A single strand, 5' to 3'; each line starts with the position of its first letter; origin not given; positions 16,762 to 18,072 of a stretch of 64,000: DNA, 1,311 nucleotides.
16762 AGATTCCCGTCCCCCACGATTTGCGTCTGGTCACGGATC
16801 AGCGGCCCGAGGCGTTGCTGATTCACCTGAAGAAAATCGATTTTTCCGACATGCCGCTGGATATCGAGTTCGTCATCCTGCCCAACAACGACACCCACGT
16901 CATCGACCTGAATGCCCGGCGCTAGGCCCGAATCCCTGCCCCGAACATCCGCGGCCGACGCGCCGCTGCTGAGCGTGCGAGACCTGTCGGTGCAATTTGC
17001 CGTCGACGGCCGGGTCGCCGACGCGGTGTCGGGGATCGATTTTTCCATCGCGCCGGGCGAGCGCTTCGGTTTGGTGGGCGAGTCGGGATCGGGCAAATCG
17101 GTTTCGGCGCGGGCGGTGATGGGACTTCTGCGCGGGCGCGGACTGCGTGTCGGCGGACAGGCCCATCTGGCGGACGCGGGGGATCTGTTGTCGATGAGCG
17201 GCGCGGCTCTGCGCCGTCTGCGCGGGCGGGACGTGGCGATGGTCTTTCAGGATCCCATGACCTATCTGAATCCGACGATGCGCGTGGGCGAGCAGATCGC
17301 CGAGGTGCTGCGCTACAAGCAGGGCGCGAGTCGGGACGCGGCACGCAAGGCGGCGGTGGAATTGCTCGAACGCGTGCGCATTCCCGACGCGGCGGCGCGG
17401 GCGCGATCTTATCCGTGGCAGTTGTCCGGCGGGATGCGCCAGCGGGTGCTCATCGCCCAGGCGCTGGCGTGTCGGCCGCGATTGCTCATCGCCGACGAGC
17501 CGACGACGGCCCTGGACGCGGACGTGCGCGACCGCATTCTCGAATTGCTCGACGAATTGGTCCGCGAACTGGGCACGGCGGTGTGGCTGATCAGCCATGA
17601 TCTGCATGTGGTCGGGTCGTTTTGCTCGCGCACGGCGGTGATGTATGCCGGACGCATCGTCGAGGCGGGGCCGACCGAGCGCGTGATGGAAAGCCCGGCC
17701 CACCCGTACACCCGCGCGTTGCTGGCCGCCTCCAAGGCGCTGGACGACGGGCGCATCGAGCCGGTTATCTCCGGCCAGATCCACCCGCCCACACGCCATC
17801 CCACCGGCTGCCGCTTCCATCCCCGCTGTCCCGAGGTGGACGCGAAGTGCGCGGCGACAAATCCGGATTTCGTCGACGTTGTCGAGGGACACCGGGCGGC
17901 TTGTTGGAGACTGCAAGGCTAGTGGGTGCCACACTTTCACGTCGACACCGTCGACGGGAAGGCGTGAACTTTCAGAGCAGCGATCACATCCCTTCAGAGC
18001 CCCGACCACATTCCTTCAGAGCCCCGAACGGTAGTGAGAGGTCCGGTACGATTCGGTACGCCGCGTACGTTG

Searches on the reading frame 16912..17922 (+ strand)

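Call 10: search_protein_families(library=ncbifam, proteins=[window:16912-17922:+], max_evalue=0.001)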
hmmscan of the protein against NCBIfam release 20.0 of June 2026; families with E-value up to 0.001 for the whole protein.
window:16912-17922:+ (336 aa): 184 families (the best 25 are shown)
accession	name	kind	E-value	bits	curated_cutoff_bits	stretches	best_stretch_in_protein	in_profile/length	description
NF007010.1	PRK09473.1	subfamily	2.5e-94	315.6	575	1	19-334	1-314/318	oligopeptide ABC transporter ATP-binding protein OppD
NF008246.0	PRK11022.1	equivalog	5.3e-87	291.9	541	1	19-331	3-314/326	dipeptide ABC transporter ATP-binding protein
NF043079.1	MMSYN1_0167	equivalog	2.2e-83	280.9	740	2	99-334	299-535/561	oligopeptide ABC transporter ATP-binding protein OppD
NF007613.0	PRK10261.1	equivalog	1.1e-78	265.2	1077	1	17-277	10-275/623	glutathione ABC transporter ATP-binding protein GsiA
NF011713.0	PRK15134.1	equivalog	8.9e-75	252.3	834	1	17-276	3-262/529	microcin C ABC transporter ATP-binding protein YejF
NF008453.0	PRK11308.1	subfamily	6.7e-66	222.8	408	1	33-334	32-326/334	dipeptide ABC transporter ATP-binding protein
TIGR02770.1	nickel_nikD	equivalog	3.1e-65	219.8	318.7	1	39-274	2-229/230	nickel import ATP-binding protein NikD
NF011674.0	PRK15093.1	equivalog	5.4e-64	216.4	627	1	18-331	2-321/330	putrescine export ABC transporter ATP-binding protein SapD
NF047576.1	opine_ATP_CntF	equivalog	8.2e-64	215.4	385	1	19-279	2-258/264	staphylopine uptake ABC transporter ATP-binding protein CntF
NF011659.0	PRK15079.1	equivalog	8.9e-64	215.3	540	1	22-334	23-331/334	murein tripeptide/oligopeptide ABC transporter ATP binding protein OppF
NF047578.1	opine_ATP_CntD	equivalog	3.5e-63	213.3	380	1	19-279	2-258/266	staphylopine uptake ABC transporter ATP-binding protein CntD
NF043071.1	DppF_dipep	equivalog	7.1e-54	183.4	660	1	23-332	17-325/331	dipeptide ABC transporter ATP-binding subunit DppF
NF043078.1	MMSYN1_0168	equivalog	6.2e-53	180.4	800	2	166-273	489-596/649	oligopeptide ABC transporter ATP-binding protein OppF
TIGR02769.1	nickel_nikE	equivalog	5.6e-48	163.7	332.55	1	36-273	24-252/265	nickel import ATP-binding protein NikE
NF007739.0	PRK10419.1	subfamily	2e-46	158.7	354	1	19-270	3-250/268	nickel ABC transporter ATP-binding protein NikE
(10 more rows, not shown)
